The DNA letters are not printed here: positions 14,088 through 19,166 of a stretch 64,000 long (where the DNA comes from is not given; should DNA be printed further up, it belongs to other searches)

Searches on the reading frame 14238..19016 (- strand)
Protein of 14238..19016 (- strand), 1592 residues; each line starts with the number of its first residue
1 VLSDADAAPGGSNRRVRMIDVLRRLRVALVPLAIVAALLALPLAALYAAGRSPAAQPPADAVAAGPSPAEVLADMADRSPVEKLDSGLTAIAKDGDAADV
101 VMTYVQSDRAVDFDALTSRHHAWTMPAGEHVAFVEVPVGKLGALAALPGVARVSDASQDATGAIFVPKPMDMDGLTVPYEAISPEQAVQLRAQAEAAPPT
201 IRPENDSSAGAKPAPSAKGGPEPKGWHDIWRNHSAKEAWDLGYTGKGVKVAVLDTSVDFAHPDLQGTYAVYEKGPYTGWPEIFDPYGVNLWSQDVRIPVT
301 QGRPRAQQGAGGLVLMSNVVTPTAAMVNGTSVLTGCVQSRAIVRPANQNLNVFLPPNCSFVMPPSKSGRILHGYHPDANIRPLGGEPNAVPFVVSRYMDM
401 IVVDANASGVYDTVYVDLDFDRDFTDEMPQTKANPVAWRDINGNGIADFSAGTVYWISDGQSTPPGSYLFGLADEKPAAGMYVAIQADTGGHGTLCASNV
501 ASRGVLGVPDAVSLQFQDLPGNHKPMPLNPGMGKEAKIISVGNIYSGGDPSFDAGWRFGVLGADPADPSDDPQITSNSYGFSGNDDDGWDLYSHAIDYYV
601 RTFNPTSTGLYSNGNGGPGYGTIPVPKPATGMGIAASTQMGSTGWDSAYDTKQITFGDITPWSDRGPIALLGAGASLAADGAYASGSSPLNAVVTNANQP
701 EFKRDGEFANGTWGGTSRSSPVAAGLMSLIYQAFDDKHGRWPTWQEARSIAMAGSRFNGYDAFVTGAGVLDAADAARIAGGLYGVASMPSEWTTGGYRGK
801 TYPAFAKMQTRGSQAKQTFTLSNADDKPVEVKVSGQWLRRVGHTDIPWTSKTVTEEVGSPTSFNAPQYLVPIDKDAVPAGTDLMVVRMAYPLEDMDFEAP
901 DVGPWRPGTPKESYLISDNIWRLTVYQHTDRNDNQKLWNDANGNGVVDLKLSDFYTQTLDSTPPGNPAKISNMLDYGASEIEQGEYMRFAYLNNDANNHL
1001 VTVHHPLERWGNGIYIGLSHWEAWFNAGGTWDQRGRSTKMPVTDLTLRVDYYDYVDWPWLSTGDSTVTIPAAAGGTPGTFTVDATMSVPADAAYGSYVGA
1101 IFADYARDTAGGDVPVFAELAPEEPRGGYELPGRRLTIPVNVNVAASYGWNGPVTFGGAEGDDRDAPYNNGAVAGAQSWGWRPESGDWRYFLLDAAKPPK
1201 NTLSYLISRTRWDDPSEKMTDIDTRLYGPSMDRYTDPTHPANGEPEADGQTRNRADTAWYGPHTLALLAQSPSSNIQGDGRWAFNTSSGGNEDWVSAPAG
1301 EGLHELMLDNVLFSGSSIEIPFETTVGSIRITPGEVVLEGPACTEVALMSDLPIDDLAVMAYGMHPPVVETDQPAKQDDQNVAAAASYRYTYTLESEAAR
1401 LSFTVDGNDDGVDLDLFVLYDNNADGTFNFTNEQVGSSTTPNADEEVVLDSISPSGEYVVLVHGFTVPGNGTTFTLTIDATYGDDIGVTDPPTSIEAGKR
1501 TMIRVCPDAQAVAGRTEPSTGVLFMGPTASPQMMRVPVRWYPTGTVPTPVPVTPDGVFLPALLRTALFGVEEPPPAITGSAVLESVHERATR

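Call 8: search_protein_families(library=pfam, proteins=[window:14238-19016:-], max_evalue=0.001)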
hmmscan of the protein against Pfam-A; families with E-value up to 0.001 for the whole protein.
window:14238-19016:- (1592 aa): 1 family
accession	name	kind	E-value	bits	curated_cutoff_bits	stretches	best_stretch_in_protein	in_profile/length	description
PF00082.27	Peptidase_S8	-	8.4e-14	52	21.8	1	245-749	1-267/288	Subtilase family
